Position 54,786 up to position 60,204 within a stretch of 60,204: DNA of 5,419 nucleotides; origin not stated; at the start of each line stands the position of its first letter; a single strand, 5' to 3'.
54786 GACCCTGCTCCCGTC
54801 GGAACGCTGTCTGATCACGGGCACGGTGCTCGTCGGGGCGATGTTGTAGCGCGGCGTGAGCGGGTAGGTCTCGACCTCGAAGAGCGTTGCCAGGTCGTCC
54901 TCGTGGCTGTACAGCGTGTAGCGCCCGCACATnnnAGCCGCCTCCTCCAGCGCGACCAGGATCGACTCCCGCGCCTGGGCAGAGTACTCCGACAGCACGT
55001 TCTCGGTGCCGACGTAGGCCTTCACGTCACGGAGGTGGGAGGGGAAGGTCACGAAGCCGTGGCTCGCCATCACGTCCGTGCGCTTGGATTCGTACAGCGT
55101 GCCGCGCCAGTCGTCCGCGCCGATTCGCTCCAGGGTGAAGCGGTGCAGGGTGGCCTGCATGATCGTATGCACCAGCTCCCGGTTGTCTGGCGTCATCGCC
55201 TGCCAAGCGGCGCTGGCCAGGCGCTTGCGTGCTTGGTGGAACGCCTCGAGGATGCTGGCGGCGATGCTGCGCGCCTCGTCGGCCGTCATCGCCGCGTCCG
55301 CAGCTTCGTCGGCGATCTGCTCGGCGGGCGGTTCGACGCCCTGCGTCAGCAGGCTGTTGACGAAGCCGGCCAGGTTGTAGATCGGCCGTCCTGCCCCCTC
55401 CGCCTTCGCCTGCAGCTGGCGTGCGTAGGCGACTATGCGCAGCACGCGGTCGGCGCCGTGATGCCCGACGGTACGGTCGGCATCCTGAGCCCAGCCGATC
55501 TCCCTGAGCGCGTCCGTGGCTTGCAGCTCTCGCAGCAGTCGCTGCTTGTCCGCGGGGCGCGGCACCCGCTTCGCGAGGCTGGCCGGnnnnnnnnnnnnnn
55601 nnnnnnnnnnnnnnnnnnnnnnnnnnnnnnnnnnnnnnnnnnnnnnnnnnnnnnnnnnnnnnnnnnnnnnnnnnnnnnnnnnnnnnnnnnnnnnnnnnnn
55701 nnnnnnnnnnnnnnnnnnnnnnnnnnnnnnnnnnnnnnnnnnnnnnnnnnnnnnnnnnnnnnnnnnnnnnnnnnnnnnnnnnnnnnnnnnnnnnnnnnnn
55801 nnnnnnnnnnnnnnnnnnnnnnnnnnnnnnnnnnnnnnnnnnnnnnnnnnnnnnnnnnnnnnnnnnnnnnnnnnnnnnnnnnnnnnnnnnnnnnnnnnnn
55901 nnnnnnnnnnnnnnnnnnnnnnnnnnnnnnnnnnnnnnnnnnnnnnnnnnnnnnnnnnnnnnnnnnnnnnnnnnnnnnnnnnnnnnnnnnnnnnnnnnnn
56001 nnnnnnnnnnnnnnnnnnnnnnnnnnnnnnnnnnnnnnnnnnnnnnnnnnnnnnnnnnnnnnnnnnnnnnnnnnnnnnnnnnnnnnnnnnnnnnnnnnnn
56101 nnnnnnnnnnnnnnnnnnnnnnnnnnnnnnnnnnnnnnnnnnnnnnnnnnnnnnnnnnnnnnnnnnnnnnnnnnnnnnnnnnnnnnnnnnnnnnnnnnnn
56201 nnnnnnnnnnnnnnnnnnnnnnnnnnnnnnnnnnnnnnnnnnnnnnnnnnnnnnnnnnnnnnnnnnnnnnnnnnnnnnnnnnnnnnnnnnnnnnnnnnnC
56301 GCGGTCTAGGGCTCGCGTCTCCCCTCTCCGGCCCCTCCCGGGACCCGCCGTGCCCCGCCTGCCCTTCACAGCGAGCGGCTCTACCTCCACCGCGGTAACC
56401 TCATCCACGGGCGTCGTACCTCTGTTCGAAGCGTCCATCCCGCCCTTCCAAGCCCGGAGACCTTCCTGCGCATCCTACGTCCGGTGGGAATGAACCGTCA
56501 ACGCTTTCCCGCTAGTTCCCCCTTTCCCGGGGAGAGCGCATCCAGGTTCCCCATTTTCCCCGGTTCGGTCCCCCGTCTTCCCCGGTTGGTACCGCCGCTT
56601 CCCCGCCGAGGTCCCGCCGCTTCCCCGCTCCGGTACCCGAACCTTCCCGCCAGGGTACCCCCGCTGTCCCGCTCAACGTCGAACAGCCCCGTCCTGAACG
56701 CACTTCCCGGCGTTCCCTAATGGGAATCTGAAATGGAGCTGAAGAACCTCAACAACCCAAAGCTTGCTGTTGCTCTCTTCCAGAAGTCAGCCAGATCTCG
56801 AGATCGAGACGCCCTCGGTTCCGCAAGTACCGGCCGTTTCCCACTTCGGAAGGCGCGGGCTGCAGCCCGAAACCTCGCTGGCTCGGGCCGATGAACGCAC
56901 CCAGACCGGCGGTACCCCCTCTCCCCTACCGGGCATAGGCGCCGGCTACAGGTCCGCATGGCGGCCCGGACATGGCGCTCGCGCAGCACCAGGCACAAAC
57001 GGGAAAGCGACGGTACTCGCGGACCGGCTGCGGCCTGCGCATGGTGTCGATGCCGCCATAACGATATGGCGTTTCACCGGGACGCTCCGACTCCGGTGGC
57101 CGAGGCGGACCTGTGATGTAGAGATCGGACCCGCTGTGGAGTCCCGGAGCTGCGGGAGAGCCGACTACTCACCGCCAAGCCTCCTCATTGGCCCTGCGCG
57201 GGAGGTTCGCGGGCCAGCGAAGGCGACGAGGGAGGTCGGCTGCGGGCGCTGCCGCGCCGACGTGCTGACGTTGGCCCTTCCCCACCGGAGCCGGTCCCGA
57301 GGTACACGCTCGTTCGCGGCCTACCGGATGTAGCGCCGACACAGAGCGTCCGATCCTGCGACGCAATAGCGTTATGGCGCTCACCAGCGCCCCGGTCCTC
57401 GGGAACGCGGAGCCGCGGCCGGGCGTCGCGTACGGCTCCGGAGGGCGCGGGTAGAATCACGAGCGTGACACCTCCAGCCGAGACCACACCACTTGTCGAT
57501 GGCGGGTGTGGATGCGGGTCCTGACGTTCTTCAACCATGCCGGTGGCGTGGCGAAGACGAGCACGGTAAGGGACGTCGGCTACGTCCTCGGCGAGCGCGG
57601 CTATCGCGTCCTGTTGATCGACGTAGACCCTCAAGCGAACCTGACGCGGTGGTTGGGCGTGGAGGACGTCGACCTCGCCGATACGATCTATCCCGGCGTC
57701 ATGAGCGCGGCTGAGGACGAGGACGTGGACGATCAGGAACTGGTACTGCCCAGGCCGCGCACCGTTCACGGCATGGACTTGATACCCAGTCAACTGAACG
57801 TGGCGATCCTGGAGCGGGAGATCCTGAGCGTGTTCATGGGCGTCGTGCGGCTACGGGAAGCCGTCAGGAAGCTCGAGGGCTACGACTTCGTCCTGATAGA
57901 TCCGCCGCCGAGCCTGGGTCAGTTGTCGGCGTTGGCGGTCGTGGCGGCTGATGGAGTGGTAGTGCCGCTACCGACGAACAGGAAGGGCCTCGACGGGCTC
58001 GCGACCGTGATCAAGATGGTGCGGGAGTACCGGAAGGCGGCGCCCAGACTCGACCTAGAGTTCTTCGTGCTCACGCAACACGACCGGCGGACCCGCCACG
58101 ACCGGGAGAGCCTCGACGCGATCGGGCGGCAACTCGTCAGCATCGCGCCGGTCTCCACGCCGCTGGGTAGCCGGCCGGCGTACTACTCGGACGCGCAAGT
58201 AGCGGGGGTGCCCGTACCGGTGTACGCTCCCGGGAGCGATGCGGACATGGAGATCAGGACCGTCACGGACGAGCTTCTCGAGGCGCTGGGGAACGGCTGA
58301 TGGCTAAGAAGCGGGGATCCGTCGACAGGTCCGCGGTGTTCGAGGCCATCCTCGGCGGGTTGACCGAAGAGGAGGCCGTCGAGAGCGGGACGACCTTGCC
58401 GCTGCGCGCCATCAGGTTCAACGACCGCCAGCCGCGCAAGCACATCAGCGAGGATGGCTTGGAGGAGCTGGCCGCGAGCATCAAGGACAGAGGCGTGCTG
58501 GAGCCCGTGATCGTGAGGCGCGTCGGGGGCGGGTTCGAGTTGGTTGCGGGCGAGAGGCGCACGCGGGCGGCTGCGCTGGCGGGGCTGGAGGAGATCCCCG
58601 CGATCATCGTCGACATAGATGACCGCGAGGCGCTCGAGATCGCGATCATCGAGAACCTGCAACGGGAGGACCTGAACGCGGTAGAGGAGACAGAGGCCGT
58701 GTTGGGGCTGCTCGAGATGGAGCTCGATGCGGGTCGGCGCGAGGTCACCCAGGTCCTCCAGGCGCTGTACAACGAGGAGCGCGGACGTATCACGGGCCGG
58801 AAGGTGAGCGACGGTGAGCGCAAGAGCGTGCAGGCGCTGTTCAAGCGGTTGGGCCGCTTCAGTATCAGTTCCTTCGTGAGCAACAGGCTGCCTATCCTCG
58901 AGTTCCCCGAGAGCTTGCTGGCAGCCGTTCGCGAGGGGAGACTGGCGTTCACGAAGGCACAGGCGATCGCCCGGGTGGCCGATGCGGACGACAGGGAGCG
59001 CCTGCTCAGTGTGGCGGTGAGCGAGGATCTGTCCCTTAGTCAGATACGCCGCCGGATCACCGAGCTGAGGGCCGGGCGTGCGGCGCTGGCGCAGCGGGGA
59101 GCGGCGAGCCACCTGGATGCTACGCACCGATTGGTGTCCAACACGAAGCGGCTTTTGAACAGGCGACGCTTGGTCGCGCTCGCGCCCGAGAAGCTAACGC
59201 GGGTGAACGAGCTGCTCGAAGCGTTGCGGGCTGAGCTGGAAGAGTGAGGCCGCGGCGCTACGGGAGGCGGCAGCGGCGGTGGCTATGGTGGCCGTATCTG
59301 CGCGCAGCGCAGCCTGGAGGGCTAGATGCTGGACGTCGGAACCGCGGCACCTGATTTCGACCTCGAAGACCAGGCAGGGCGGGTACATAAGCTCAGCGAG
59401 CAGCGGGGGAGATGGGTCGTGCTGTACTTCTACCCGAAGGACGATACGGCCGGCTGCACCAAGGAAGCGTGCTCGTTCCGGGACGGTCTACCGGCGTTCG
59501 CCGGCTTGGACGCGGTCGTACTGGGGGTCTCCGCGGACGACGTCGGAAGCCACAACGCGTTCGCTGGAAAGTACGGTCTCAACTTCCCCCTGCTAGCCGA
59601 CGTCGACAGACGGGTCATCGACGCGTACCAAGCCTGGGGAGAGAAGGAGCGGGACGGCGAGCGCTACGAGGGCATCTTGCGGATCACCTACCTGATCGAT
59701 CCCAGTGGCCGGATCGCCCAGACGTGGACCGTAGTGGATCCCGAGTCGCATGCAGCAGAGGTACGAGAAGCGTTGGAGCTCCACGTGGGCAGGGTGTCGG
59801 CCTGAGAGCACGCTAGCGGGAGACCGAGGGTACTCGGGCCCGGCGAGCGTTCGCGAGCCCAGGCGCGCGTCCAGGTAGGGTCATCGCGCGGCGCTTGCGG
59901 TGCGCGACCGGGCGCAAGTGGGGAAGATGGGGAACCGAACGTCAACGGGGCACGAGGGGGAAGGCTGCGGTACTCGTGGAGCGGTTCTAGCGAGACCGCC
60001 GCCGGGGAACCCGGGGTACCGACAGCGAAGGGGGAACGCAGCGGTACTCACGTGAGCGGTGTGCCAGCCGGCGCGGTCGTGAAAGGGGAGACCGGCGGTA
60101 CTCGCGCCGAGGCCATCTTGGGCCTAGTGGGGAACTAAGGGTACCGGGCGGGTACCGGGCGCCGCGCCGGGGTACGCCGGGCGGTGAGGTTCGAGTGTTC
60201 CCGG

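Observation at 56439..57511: Iteron-type origin in the 1.07-kb rep-parA gap: 22-bp phased repeats, half-iteron palindrome, AT-richer stretch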

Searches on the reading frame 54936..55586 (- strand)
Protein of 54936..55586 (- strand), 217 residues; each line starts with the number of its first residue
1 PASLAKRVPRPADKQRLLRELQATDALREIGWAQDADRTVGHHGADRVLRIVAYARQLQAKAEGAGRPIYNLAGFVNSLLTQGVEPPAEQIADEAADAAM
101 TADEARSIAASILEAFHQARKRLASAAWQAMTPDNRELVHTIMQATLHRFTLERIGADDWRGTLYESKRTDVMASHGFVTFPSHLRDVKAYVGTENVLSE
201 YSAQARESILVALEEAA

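Call 73: predict_structure(alignment_id=A3)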
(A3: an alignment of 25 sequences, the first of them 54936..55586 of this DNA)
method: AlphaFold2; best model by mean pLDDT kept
length: 217 residues; sequences in the alignment: 25
mean_pLDDT: 89.2   pTM: 0.54
mean pLDDT of the five models: 89.2, 86.2, 85.9, 84.9, 83.2
residues with pLDDT >= 90: 155; 70-90: 42; 50-70: 16; < 50: 4
segments of 3 or more residues with pLDDT < 50: 1-4
pLDDT, mean of each block of 10 residues (from residue 1): 53 84 93 93 94 91 88 95 83 60 93 95 97 98 97 96 95 97 94 88 89 91
secondary structure, 60 per line:
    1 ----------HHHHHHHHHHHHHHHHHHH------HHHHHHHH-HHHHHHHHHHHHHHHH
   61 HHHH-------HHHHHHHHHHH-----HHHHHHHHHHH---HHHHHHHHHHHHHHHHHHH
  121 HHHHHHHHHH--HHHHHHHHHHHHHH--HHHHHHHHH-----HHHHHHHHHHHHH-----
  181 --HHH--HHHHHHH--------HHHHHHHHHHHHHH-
elements in order: H11-29 H36-43 H45-64 H72-82 H88-98 H102-130 H133-146 H149-157 H163-175 H188-194 H203-216

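Call 76: fold_search(model_id=the predicted structure, library=pdb)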
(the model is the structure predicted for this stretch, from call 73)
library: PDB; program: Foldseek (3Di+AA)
matches with E <= 10: 33; with E <= 0.001: 0
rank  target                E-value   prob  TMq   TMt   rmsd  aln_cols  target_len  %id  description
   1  3ez0_B                1.3e+00  0.05  0.13  0.13  27.3       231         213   13  Crystal structure of protein of unknown function with ferritin-like fold (YP_832262.1) from Arthrobacter sp. FB24 at 2 (released 2008-11-25)
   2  3ez0_C                1.5e+00  0.04  0.13  0.13  24.9       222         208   14  Crystal structure of protein of unknown function with ferritin-like fold (YP_832262.1) from Arthrobacter sp. FB24 at 2 (released 2008-11-25)
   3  3ez0_A                1.6e+00  0.04  0.13  0.13  27.0       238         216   13  Crystal structure of protein of unknown function with ferritin-like fold (YP_832262.1) from Arthrobacter sp. FB24 at 2 (released 2008-11-25)
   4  2v0o_B                2.7e+00  0.04  0.15  0.13  20.6       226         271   13  FCHO2 F-BAR domain (released 2007-06-26)
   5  3ez0_D                3.1e+00  0.03  0.13  0.13  26.5       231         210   12  Crystal structure of protein of unknown function with ferritin-like fold (YP_832262.1) from Arthrobacter sp. FB24 at 2 (released 2008-11-25)
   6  4bne_B                3.4e+00  0.05  0.16  0.13  20.9       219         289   13  Pacsin2 Interacts with Membranes and Actin-Filaments (released 2014-05-14)
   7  3u61_E                3.6e+00  0.08  0.14  0.11  18.4       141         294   10  Structure of T4 Bacteriophage Clamp Loader Bound To Closed Clamp, DNA and ATP Analog and ADP (released 2012-01-04)
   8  3u61_C                3.9e+00  0.06  0.16  0.12  20.9       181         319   13  Structure of T4 Bacteriophage Clamp Loader Bound To Closed Clamp, DNA and ATP Analog and ADP (released 2012-01-04)
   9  4wpe                  4.6e+00  0.02  0.14  0.12  24.4       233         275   13  Crystal Structure of Hof1p F-BAR domain (released 2014-12-24)
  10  5egi_A                4.6e+00  0.02  0.12  0.12  22.2       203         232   14  Structure of a Trimeric Intracellular Cation channel from C. elegans with bound Ca2+ (released 2016-10-05)
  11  4bjn_H                4.8e+00  0.04  0.19  0.19  15.4       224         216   11  Crystal structure of the flax-rust effector AvrM-A (released 2013-10-16)
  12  7ost                  5.3e+00  0.04  0.18  0.14  24.3       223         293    9  Rat HIP1R ANTH domain (released 2021-07-21)
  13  6i3h_A                5.3e+00  0.03  0.13  0.15  22.4       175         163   13  Crystal structure of influenza A virus M1 N-terminal domain (G18A mutation) (released 2019-09-18)
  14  3kdw                  5.6e+00  0.02  0.14  0.14  22.4       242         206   12  Crystal structure of Putative sugar binding protein (YP_001300177.1) from Bacteroides vulgatus ATCC 8482 at 1.70 A resol (released 2009-11-24)
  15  6kkm_H                6.1e+00  0.04  0.16  0.11  21.6       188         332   10  Crystal structure of RbcL-Raf1 complex from Anabaena sp. PCC 7120 (released 2020-05-13)
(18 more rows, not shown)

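Call 78: search_protein_families(library=phrogs, proteins=[window:54936-55586:-], max_evalue=0.01)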
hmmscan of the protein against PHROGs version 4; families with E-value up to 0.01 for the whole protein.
window:54936-55586:- (217 aa): 0 families

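Call 80: fold_search(model_id=the predicted structure, library=viral)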
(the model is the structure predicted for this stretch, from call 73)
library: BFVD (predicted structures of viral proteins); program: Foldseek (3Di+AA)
matches with E <= 10: 70; with E <= 0.001: 0
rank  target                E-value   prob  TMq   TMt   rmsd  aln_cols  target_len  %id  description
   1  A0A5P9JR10            5.3e-01  0.08  0.14  0.07  24.0       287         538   10  Tegument protein [Psittacid alphaherpesvirus 5]
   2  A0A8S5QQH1            7.1e-01  0.75  0.23  0.18   8.0       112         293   17  DUF6291 domain-containing protein [Siphoviridae sp. ct8LX107]
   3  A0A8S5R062            1.6e+00  0.04  0.13  0.12  19.2       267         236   11  Uncharacterized protein [Podoviridae sp. ctyhE26]
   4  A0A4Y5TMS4            1.9e+00  0.05  0.15  0.12  24.7       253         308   15  (no name in the UniProt tables at hand)
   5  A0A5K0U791            2.0e+00  0.04  0.15  0.09  24.2       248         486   12  Uncharacterized protein [Yasminevirus sp. GU-2018]
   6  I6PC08                2.2e+00  0.04  0.16  0.14  18.9       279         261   10  (no name in the UniProt tables at hand)
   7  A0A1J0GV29            2.4e+00  0.06  0.19  0.15  19.5       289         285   10  Uncharacterized protein [Vibrio phage vB_VspP_pVa5]
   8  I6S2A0                2.6e+00  0.04  0.16  0.04  22.2       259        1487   11  Uncharacterized protein [Celeribacter phage P12053L]
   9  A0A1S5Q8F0            2.8e+00  0.08  0.18  0.22  29.7       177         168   12  Putative scaffolding protein [Aeromonas phage Ahp1]
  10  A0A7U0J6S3            3.0e+00  0.06  0.19  0.15  24.0       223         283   14  Capsid assembly scaffolding protein [Klebsiella phage vB_KpP_FBKp16]
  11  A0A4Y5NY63            3.1e+00  0.06  0.20  0.15  30.0       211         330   16  (no name in the UniProt tables at hand)
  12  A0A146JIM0            3.1e+00  0.05  0.16  0.06  22.6       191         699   10  (no name in the UniProt tables at hand)
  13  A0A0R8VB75            3.3e+00  0.06  0.13  0.09  16.9       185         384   10  (no name in the UniProt tables at hand)
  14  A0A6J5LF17            3.5e+00  0.57  0.25  0.20   5.2        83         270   12  Uncharacterized protein [uncultured Caudovirales phage]
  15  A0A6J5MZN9            3.6e+00  0.04  0.16  0.12  26.0       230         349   13  Uncharacterized protein [uncultured Caudovirales phage]
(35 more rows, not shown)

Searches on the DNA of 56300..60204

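Call 11: search_rna_families(source=window, start=56300, end=60204, threshold=evalue, max_evalue=1)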
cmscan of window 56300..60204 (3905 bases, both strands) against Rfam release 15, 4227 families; matches with E-value up to 1: 1.
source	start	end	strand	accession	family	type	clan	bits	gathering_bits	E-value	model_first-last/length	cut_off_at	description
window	60006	60049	-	RF02802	PyrR204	Gene; snRNA; snoRNA; HACA-box;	-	22.3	71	0.23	1-57/57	no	Pyrobaculum sRNA 204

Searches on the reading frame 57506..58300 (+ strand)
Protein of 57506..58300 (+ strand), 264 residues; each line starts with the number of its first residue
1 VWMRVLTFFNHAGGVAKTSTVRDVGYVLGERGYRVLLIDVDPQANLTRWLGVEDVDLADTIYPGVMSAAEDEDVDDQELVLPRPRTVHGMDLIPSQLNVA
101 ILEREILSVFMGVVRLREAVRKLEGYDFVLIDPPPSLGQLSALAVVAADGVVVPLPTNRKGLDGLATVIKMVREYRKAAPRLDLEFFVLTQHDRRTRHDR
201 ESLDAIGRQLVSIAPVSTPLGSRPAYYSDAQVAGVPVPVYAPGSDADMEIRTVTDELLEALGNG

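Call 6: search_protein_families(library=pfam, proteins=[window:57506-58300:+], max_evalue=0.01)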
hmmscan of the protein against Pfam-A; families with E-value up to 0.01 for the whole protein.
window:57506-58300:+ (264 aa): 8 families
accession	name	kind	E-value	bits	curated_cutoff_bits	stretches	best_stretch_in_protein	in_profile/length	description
PF13614.12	AAA_31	-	3.1e-34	118.9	27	1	3-178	1-170/177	AAA domain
PF01656.29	CbiA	-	4.3e-15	56.2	25.4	1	7-208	2-103/125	CobQ/CobB/MinD/ParA nucleotide binding domain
PF09140.17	MipZ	-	2.3e-06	27.6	20.7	1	6-176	3-150/262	ATPase MipZ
PF06564.18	CBP_BcsQ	-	0.00025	21.1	21.3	1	3-149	1-139/234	Cellulose biosynthesis protein BcsQ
PF07015.17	VirC1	-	0.00031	20.6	24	0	3-49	1-47/231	VirC1 protein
PF00142.24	Fer4_NifH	-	0.00059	19.8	25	1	12-82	8-76/271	4Fe-4S iron sulfur cluster binding proteins, NifH/frxC family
PF02374.21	ArsA_ATPase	-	0.00097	18.9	24.3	1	8-53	5-50/305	Anion-transporting ATPase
PF10609.15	ParA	-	0.0062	16.4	27.1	0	12-156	12-145/246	NUBPL iron-transfer P-loop NTPase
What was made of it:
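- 57512..58300 (+): parA, a Walker-type partition ATPase. ATG 57512 is the likely start; GTG 57506 is also in frame. Pfam AAA_31 3.1e-34 and CbiA (call 6).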

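Call 7: search_protein_families(library=ncbifam, proteins=[window:57506-58300:+], max_evalue=0.01)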
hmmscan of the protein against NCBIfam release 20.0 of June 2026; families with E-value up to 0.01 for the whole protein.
window:57506-58300:+ (264 aa): 14 families
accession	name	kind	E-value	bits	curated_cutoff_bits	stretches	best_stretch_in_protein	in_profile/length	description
NF041546.1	ParA_partition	equivalog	1.1e-24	87.2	180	2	115-256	65-203/203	ParA family partition ATPase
TIGR03453.1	partition_RepA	equivalog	1e-22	80.5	348.45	1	4-192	105-307/387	plasmid partitioning protein RepA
NF010443.0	PRK13869.1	subfamily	9.3e-14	51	446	1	3-174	121-300/405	plasmid-partitioning protein RepA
NF010259.0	PRK13705.1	equivalog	2.8e-12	46.3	725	1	5-175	108-284/388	plasmid-partitioning protein SopA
TIGR01969.1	minD_arch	subfamily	1.9e-08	33.8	201.75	1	5-153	2-136/251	cell division ATPase MinD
NF041283.1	PrgP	equivalog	8.7e-08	31.8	400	1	4-170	3-168/297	ParA superfamily DNA segregation protein PrgP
NF047398.1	AAA_KGGVGR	domain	8.7e-07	29.4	90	1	3-171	2-188/190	KGGVGR-motif variant AAA ATPase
TIGR03371.1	cellulose_yhjQ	equivalog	1.3e-06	28.1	157.85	1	3-254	1-238/246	cellulose biosynthesis protein BcsQ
TIGR01968.1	minD_bact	equivalog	3.1e-06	26.7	212.9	1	7-153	5-139/261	septum site-determining protein MinD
NF053621.1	ATPseBagBMYCTU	equivalog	0.0001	21.5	521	1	12-56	20-64/371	ATPase BagB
NF010423.0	PRK13849.1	equivalog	0.00014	21.3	313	1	3-49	1-47/231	conjugal transfer ATPase VirC1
TIGR04291.1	arsen_driv_ArsA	equivalog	0.00054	18.8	650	1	7-48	6-47/565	arsenical pump-driving ATPase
TIGR00345.1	GET3_arsA_TRC40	subfamily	0.00062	19.4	135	1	8-136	1-136/299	TRC40/GET3/ArsA family transport-energizing ATPase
NF009701.0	PRK13230.1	subfamily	0.0019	17.2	350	1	5-53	3-51/291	nitrogenase reductase-like protein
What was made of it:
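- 57512..58300 (+): NCBIfam ParA_partition (call 7).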
